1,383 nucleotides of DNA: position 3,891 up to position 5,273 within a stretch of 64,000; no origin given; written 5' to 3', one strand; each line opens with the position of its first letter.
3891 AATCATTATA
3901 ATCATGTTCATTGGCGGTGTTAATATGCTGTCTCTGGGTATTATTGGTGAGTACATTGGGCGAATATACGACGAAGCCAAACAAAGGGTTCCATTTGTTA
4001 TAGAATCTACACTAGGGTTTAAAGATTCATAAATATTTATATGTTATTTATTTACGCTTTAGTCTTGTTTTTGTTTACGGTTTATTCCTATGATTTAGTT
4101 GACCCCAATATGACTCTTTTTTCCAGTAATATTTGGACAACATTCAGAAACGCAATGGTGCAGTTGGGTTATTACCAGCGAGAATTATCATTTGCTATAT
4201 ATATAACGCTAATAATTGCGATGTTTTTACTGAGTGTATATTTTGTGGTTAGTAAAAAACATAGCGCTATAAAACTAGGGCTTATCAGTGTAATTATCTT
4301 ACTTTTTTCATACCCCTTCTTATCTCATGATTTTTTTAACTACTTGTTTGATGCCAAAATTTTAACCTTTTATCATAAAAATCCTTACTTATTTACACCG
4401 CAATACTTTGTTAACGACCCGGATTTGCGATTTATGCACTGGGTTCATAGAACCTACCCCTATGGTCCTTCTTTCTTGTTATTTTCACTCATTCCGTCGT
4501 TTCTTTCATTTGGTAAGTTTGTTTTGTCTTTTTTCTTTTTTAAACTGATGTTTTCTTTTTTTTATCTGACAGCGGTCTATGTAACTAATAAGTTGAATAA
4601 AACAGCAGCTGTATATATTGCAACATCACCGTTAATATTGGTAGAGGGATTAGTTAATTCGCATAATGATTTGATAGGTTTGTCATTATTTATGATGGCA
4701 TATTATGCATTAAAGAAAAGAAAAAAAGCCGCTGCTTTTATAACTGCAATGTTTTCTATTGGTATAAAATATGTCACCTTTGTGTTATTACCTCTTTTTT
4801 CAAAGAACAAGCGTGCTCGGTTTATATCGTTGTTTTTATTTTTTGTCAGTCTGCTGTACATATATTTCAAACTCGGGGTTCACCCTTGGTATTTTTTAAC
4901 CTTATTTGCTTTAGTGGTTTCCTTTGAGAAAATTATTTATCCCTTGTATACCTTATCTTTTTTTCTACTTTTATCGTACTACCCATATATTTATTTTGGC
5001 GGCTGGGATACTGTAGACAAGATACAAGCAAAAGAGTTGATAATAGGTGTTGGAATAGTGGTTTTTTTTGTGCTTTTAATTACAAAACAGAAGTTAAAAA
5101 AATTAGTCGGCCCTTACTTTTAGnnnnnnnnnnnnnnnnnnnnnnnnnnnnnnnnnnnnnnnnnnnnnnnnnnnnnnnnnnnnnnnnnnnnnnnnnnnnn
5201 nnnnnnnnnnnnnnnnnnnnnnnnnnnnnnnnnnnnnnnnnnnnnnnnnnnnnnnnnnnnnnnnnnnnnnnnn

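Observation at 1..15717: Eight GT-C membrane glycosyltransferase paralogs interleaved with polyprenyl-phosphate-sugar synthases and a flippase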

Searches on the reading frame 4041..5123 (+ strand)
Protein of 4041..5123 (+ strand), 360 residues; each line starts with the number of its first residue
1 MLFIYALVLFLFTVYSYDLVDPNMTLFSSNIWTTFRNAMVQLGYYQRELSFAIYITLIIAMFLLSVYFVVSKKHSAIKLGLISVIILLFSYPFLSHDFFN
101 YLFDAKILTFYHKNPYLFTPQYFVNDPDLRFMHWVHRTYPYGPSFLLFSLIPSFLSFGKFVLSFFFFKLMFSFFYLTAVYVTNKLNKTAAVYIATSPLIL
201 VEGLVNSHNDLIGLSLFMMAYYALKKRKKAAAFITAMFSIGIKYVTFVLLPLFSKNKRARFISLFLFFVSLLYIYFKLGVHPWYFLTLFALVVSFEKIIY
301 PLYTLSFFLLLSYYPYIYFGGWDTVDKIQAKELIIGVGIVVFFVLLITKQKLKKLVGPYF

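Call 9: search_protein_families(library=pfam, proteins=[window:4041-5123:+], max_evalue=0.01)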
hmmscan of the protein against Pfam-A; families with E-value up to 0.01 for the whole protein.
window:4041-5123:+ (360 aa): 0 families

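Call 15: search_protein_families(library=ncbifam, proteins=[window:4041-5123:+], max_evalue=1)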
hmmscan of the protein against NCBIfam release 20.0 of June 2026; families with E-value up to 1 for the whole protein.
window:4041-5123:+ (360 aa): 0 families

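Call 16: find_homologous_proteins(query=window:4041-5123:+, max_evalue=0.001)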
Query window:4041-5123:+ (360 aa): 735 proteins with E <= 0.001 among 8000 candidates; the best 120 are listed.
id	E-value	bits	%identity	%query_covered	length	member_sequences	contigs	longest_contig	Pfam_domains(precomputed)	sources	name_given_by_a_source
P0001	9.3e-223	757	100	100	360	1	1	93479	PF26314.1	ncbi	-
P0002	2.1e-175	601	79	98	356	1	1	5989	PF26314.1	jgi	jgi:hypothetical protein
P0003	7.9e-109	382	54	98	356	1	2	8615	PF26314.1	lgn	-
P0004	5.4e-106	373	55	90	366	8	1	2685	PF26314.1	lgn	-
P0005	2.0e-105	371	54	97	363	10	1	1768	PF26314.1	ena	-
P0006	1.6e-104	368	53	98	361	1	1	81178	PF26314.1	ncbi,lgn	-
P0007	1.4e-103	365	53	97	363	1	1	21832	PF26314.1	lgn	-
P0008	2.1e-103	365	53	93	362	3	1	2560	PF26314.1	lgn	-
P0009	8.8e-103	363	53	92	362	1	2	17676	PF26314.1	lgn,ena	-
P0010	1.4e-102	362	52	95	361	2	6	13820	PF26314.1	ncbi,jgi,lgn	jgi:hypothetical protein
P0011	4.0e-102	360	52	97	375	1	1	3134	PF26314.1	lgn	-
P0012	1.4e-101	359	56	93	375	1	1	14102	PF26314.1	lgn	-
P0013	6.6e-101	356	50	96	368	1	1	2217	PF26314.1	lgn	-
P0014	8.2e-101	356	54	93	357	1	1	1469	PF26314.1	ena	-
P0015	8.7e-101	356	50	95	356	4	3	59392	PF26314.1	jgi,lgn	-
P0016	6.4e-100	353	51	98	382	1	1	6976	PF26314.1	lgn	-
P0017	8.6e-100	353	51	98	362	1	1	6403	PF26314.1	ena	-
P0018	1.2e-99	352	53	96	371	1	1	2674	PF26314.1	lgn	-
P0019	1.6e-99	352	50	99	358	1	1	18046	PF26314.1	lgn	-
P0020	1.7e-99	352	51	95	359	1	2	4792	PF26314.1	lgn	-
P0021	3.0e-99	351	51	93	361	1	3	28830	PF26314.1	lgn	-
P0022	3.4e-99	351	53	98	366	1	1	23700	PF26314.1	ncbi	-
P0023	4.4e-99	350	52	99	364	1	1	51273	PF26314.1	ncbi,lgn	-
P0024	5.2e-99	350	51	98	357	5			PF26314.1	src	-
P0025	1.6e-98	349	50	99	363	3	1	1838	PF26314.1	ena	-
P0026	1.8e-98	348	52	98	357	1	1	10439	PF26314.1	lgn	-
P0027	2.2e-98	348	52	96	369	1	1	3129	PF26314.1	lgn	-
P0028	2.7e-98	348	53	98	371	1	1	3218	PF26314.1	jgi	-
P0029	3.1e-98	348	51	92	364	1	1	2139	PF26314.1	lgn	-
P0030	3.1e-98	348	53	93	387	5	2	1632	PF26314.1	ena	-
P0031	3.2e-98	348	52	98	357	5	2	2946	PF26314.1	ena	-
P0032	3.7e-98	347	50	97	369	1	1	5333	PF26314.1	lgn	-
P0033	1.4e-97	345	52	98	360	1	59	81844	PF26314.1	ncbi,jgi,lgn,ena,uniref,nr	ncbi:hypothetical protein COS31_05185 [Candidatus Roizmanbacteria bacterium CG02_land_8_20_14_3_00_3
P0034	1.6e-97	345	50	100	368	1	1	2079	PF26314.1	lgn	-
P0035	2.0e-97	345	50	100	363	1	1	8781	PF26314.1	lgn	-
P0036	2.7e-97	345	52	97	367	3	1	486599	PF26314.1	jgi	-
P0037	3.2e-97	344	50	98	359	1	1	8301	PF26314.1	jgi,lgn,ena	-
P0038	3.3e-97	344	53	93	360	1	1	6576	PF26314.1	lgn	-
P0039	6.2e-97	343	51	94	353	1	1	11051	PF26314.1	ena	-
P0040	8.5e-97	343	52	99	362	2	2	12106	PF26314.1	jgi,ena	jgi:hypothetical protein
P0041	8.6e-97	343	50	96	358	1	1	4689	PF26314.1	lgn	-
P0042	1.8e-96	342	53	93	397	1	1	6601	PF26314.1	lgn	-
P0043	1.8e-96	342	51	97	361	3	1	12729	PF26314.1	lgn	-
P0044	2.1e-96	342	51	97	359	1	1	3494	PF26314.1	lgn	-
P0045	2.1e-96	342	50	96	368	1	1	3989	PF26314.1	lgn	-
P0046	3.2e-96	341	50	96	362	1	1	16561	PF26314.1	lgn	-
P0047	3.5e-96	341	51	93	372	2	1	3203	PF26314.1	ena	-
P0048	3.7e-96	341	49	100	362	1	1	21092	PF26314.1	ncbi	-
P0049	6.0e-96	340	50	99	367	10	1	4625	PF26314.1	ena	-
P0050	6.1e-96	340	52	95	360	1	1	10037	PF26314.1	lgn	-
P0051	1.0e-95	339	51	95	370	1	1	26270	PF26314.1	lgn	-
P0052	1.2e-95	339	54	92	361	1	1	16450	PF26314.1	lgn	-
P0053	1.7e-95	339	50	98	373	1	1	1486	PF26314.1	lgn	-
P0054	1.9e-95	338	52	93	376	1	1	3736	PF26314.1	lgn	-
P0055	1.9e-95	338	51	94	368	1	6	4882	PF26314.1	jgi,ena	-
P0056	3.3e-95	338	51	90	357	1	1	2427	PF26314.1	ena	-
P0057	4.0e-95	337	51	93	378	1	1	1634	PF26314.1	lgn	-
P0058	5.2e-95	337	51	96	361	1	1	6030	PF26314.1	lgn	-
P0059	8.1e-95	336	53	93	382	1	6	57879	PF26314.1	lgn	-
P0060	9.2e-95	336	50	93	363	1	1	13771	PF26314.1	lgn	-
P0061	1.4e-94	336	50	95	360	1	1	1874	PF26314.1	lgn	-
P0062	1.5e-94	336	51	98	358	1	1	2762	PF26314.1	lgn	-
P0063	1.5e-94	336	52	92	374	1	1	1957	PF26314.1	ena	-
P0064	1.7e-94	335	50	98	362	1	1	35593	PF26314.1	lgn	-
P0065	2.7e-94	335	53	96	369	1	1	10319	PF26314.1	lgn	-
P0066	3.7e-94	334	49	98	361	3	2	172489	PF26314.1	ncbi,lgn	-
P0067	6.2e-94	334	50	99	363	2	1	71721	PF26314.1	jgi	-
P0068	6.5e-94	333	51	97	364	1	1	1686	PF26314.1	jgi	-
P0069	6.7e-94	333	52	90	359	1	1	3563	PF26314.1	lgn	-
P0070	7.9e-94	333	49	98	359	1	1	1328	PF26314.1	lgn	-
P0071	1.2e-93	333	49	94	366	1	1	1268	PF26314.1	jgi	jgi:hypothetical protein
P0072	1.2e-93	333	48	96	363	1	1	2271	PF26314.1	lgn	-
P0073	1.3e-93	332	51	90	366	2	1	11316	PF26314.1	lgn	-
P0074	2.0e-93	332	48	98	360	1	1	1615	PF26314.1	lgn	-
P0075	3.0e-93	331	49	98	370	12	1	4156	PF26314.1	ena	-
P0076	4.0e-93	331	50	98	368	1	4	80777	PF26314.1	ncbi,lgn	-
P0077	4.1e-93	331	51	93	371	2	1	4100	PF26314.1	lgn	-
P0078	5.5e-93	330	52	93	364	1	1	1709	PF26314.1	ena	-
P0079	9.9e-93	330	51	89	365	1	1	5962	PF26314.1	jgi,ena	-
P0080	1.1e-92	329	50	98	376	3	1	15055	PF26314.1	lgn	-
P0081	1.1e-92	329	51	93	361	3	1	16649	PF26314.1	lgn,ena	-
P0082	1.6e-92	329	49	92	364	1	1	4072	PF26314.1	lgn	-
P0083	1.6e-92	329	47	98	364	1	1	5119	PF09594.17,PF26314.1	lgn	-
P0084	2.8e-92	328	50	98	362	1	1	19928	PF26314.1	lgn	-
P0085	3.9e-92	328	51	89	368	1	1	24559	PF26314.1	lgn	-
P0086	4.0e-92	328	51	93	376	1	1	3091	PF26314.1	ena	-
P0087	5.4e-92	327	51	89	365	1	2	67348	PF26314.1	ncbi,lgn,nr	ncbi:hypothetical protein HZC27_02860 [Candidatus Roizmanbacteria bacterium]|nr:hypothetical protein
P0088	6.6e-92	327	51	98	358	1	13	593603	PF26314.1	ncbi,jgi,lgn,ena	-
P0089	7.2e-92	327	45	98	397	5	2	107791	PF26314.1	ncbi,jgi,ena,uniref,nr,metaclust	ncbi:hypothetical protein A3A46_03215 [Candidatus Roizmanbacteria bacterium RIFCSPLOWO2_01_FULL_37_1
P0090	9.4e-92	326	50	94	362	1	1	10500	PF26314.1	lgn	-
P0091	1.1e-91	326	51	92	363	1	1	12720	PF26314.1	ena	-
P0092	1.3e-91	326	51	93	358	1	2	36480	PF26314.1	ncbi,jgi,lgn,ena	-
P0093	1.6e-91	326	49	98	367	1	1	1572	PF26314.1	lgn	-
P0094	1.7e-91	325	51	96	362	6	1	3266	PF26314.1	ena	-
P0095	2.2e-91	325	50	89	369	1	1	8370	PF26314.1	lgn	-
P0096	2.3e-91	325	47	98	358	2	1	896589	PF26314.1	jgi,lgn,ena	-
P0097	2.9e-91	325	48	98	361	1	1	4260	PF26314.1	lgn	-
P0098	3.0e-91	325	49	96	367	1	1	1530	PF26314.1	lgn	-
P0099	3.7e-91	324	48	97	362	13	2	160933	PF26314.1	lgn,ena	-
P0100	3.9e-91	324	50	92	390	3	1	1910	PF26314.1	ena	-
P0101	5.1e-91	324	51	92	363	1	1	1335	PF26314.1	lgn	-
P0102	5.6e-91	324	49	93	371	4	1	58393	PF26314.1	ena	-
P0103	8.0e-91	323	50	91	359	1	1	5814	PF26314.1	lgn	-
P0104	1.0e-90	323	49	98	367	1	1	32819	PF26314.1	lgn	-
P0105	1.1e-90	323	50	93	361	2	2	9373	PF26314.1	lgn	-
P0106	1.4e-90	323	49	98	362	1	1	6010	PF26314.1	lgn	-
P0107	1.7e-90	322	49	99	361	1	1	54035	PF26314.1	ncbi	-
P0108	1.8e-90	322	49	98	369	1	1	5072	PF26314.1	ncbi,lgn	-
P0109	1.9e-90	322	50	94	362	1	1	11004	PF26314.1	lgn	-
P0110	2.1e-90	322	51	96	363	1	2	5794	PF26314.1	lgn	-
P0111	2.2e-90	322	49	96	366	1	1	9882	PF26314.1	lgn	-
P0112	2.8e-90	322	50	93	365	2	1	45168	PF26314.1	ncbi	-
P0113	4.4e-90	321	49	94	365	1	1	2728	PF26314.1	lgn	-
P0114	4.7e-90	321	51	93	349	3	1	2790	PF26314.1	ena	-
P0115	4.9e-90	321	50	95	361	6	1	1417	PF26314.1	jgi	jgi:hypothetical protein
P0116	5.6e-90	320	47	92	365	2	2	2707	PF26314.1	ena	-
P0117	6.9e-90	320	50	93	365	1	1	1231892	PF26314.1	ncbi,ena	-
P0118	7.7e-90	320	49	92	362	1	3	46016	PF26314.1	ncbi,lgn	-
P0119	7.9e-90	320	48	92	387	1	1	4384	PF26314.1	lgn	-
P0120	8.3e-90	320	46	98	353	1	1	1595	PF26314.1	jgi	jgi:hypothetical protein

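Call 17: find_encoding_contigs(protein=P0001, flank=10000, max_places=3)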
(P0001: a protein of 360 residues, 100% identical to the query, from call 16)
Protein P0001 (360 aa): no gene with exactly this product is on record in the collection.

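Call 18: search_protein_families(library=pfam, proteins=[window:4041-5123:+], max_evalue=10)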
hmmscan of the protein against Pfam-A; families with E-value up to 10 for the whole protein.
window:4041-5123:+ (360 aa): 0 families

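Call 19: find_encoding_contigs(protein=P0117, flank=10000, max_places=2)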
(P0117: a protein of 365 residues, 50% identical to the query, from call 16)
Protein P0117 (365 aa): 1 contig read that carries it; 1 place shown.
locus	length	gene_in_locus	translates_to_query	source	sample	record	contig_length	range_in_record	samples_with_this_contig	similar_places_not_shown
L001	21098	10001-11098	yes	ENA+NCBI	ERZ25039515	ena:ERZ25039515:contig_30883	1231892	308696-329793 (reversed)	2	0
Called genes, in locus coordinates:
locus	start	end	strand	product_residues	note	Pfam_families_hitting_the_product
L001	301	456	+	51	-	-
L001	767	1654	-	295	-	PF00535:Glycos_transf_2, PF10111:Glyco_tranf_2_2, PF13641:Glyco_tranf_2_3 (faint)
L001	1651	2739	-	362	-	PF00534:Glycos_transf_1, PF13692:Glyco_trans_1_4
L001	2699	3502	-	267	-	PF00535:Glycos_transf_2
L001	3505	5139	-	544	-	-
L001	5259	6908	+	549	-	-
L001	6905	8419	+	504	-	-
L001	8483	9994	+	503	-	PF02366:PMT, PF13231:PMT_2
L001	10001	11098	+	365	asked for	PF26314:MptA_B_family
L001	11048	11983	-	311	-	-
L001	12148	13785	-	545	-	-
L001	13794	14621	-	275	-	PF00535:Glycos_transf_2, PF13641:Glyco_tranf_2_3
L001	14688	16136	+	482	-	-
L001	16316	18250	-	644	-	-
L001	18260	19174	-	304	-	-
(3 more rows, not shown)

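Call 20: find_encoding_contigs(protein=P0006, flank=10000, max_places=2)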
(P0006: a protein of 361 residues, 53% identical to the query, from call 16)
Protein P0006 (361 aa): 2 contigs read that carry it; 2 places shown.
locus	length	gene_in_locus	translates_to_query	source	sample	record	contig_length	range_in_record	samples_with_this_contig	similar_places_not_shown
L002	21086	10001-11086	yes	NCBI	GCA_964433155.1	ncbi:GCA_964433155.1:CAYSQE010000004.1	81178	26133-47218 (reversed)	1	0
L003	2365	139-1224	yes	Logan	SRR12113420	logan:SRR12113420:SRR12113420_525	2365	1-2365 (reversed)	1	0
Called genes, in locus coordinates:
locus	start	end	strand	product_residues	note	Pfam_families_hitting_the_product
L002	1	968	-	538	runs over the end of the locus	PF02366:PMT (weak), PF13231:PMT_2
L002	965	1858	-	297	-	PF00535:Glycos_transf_2, PF13641:Glyco_tranf_2_3, PF02709:Glyco_transf_7C (faint)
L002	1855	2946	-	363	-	PF00534:Glycos_transf_1, PF13692:Glyco_trans_1_4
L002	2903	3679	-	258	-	PF00535:Glycos_transf_2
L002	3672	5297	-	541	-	PF13231:PMT_2 (weak)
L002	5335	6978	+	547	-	-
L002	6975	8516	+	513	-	-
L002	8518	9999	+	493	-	PF02366:PMT, PF13231:PMT_2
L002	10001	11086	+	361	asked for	PF26314:MptA_B_family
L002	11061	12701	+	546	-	-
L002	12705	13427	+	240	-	PF00535:Glycos_transf_2, PF13641:Glyco_tranf_2_3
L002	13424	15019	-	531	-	-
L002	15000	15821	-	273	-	PF00535:Glycos_transf_2, PF13641:Glyco_tranf_2_3 (weak)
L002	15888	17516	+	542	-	-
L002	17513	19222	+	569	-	-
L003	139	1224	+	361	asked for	PF26314:MptA_B_family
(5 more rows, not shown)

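Call 26: search_solved_structures(query=A1, max_evalue=10)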
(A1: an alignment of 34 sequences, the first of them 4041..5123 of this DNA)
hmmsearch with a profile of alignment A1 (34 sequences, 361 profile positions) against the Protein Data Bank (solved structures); distinct sequences matched with E-value up to 10: 0.

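Call 35: predict_structure(alignment_id=A1)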
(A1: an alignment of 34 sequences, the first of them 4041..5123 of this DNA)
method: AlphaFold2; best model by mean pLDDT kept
length: 360 residues; sequences in the alignment: 34
mean_pLDDT: 90.2   pTM: 0.90
mean pLDDT of the five models: 90.2, 90.0, 90.0, 88.1, 84.8
residues with pLDDT >= 90: 245; 70-90: 89; 50-70: 20; < 50: 6
segments of 3 or more residues with pLDDT < 50: 355-360
pLDDT, mean of each block of 10 residues (from residue 1): 98 91 75 91 94 98 97 96 97 77 87 86 85 62 85 86 93 98 97 98 94 97 97 97 93 91 95 91 95 91 97 94 93 97 89 49
secondary structure, 60 per line:
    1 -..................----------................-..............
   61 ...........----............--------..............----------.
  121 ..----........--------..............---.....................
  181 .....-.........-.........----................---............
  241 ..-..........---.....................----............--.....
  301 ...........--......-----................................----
elements in order: H2-19 H30-45 H47-71 H76-87 H96-109 H127-134 H143-156 H160-185 H187-195 H197-205 H210-225 H229-242 H244-253 H257-277 H282-293 H296-311 H314-319 H325-356

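Call 40: fold_search(model_id=the predicted structure, library=pdb)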
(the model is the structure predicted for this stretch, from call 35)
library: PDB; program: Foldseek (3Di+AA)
matches with E <= 10: 93; with E <= 0.001: 0
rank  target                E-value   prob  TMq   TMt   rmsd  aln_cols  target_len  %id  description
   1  4s0f_A                1.8e+00  0.06  0.14  0.11  26.4       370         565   11  Crystal structure of the peptidase-containing ABC transporter PCAT1 E648Q mutant complexed with ATPgS in an occluded c (released 2015-07-22)
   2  9wno_A                2.0e+00  0.35  0.32  0.29  13.0       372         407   14  Cryo-EM structure of Candida glabrata GPI mannosyltransferase I bound to Dol-P-Man (released 2025-12-03)
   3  3gi9_C                2.0e+00  0.05  0.15  0.13  22.9       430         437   15  Crystal Structure of ApcT Transporter Bound to 7F11 Monoclonal Fab Fragment (released 2009-08-18)
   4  6z70_A                2.1e+00  0.06  0.15  0.13  23.9       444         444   11  Structure of the MATE family multidrug resistance transporter Aq_128 from Aquifex aeolicus in the outward-facing state (released 2021-12-01)
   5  5ezm                  2.5e+00  0.35  0.34  0.24  11.8       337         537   11  Crystal Structure of ArnT from Cupriavidus metallidurans in the apo state (released 2016-02-17)
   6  3fp4_A                2.6e+00  0.08  0.18  0.15  20.4       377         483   11  Crystal structure of Tom71 complexed with Ssa1 C-terminal fragment (released 2009-07-28)
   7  6snh_X                2.9e+00  0.23  0.30  0.23  15.0       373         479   14  Cryo-EM structure of yeast ALG6 in complex with 6AG9 Fab and Dol25-P-Glc (released 2020-03-11)
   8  9ijj_l                2.9e+00  0.10  0.21  0.10  26.1       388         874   12  In situ structure of the central apparatus in mouse sperm axoneme. (released 2025-06-04)
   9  5yck                  3.0e+00  0.03  0.14  0.12  23.7       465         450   12  Crystal structure of a MATE family protein derived from Camelina sativa at 2.3 angstrom (released 2017-09-27)
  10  9a52_A                3.2e+00  0.05  0.16  0.14  22.1       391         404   10  Integrative model of YCSG-FABL by crosslinking MS and deep learning (released 2024-09-18)
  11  3lca_A                3.3e+00  0.08  0.20  0.16  19.8       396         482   11  Structure of Tom71 complexed with Hsp70 Ssa1 C terminal tail indicating conformational plasticity (released 2010-12-22)
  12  9g2t_A                3.4e+00  0.06  0.16  0.12  26.4       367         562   12  Cryo-EM structure of IrtAB 2xEQ, A256R_IrtB mutant in LMNG (released 2024-12-18)
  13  5dse_C                3.4e+00  0.06  0.15  0.10  20.2       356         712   14  Crystal Structure of the TTC7B/Hyccin Complex (released 2015-12-02)
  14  9g95_A                3.4e+00  0.05  0.17  0.16  21.5       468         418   12  Lipid III flippase WzxE with NB10 nanobody in outward-facing conformation at 2.7552 A (released 2025-01-22)
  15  8v3c_D                3.4e+00  0.03  0.12  0.12  24.7       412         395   10  AgamOR28 structure without ligand (released 2024-06-19)
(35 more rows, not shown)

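Call 43: find_related_loci(query=A1, collection=genome_contigs, flank=10000)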
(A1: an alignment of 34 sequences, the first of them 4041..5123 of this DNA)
Query A1 (360 aa) in genome_contigs; peptide patterns used: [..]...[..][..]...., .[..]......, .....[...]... (x = any residue, [..] = any of these).
333 stretches matched a pattern; 272 encode a relative of the query (tblastn E <= 1e-3); the best 80 are kept; 80 distinct loci.
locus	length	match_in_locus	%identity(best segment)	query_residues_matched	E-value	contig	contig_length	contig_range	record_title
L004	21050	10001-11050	54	1-350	3e-111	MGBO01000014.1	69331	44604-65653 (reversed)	MAG: Candidatus Roizmanbacteria bacterium RIFOXYC1_FULL_41_16 rifoxyc1_full_scaffold_445, whole genome shotgun sequence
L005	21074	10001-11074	53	1-354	7e-105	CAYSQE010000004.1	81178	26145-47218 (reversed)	MAG TPA_asm: uncultured Gammaproteobacteria bacterium isolate SRP269290_co1_355 genome assembly, contig: NODE_277_length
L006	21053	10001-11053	52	1-350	7e-103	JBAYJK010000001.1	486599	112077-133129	MAG: Patescibacteria group bacterium isolate SO_2016_GW1_54 scaffold00008_OW334_2016, whole genome shotgun sequence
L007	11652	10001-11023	52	1-341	3e-102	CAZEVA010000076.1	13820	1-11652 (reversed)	MAG TPA_asm: uncultured Gammaproteobacteria bacterium isolate SRP067234_co1_307 genome assembly, contig: k99_481060, who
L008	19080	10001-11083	50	1-357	1e-100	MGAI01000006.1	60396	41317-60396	MAG: Candidatus Roizmanbacteria bacterium RIFCSPLOWO2_01_FULL_37_16 rifcsplowo2_01_scaffold_1080, whole genome shotgun s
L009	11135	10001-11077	49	1-358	3e-100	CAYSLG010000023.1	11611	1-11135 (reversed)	MAG TPA_asm: uncultured Gammaproteobacteria bacterium isolate binchicken_co251_965 genome assembly, contig: NODE_7803_le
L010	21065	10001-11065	49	4-356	5e-99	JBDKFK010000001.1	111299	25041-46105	MAG: Candidatus Parcubacteria bacterium isolate farmington_2019_sw_WHONDRS-S19S_0053_A_bin.38 scaffold_0000023, whole ge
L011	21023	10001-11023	51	1-344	5e-98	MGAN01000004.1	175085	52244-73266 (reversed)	MAG: Candidatus Roizmanbacteria bacterium RIFCSPLOWO2_01_FULL_40_13 rifcsplowo2_01_scaffold_273, whole genome shotgun se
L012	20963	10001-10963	51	14-335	2e-96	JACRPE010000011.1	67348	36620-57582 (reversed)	MAG: Candidatus Roizmanbacteria bacterium isolate NC_groundwater_1979_Pr3_S-0.2um_40_30 scaffold_355709, whole genome sh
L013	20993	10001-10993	51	4-335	1e-96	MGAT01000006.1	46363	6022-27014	MAG: Candidatus Roizmanbacteria bacterium RIFCSPLOWO2_01_FULL_44_13 rifcsplowo2_01_scaffold_1625, whole genome shotgun s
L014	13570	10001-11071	51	1-352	1e-96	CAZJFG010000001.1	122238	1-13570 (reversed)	MAG TPA_asm: uncultured Gammaproteobacteria bacterium isolate SRP278314_co1_17 genome assembly, contig: NODE_162_length_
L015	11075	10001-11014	50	3-337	3e-96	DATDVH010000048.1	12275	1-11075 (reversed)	MAG TPA_asm: Patescibacteria group bacterium isolate SMAG_U8079 k141_409989, whole genome shotgun sequence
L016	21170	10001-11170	45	1-351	2e-95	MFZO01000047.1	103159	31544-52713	MAG: Candidatus Roizmanbacteria bacterium RIFCSPHIGHO2_02_FULL_38_11 rifcsphigho2_02_scaffold_808, whole genome shotgun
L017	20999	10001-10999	49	1-332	4e-95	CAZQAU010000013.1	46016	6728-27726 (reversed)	MAG TPA_asm: uncultured Gammaproteobacteria bacterium isolate SRP292972_co1_101 genome assembly, contig: NODE_461_length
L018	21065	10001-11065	50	1-354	5e-95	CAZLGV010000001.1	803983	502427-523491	MAG TPA_asm: uncultured Gammaproteobacteria bacterium isolate SRP269290_co2_1 genome assembly, contig: NODE_1_length_803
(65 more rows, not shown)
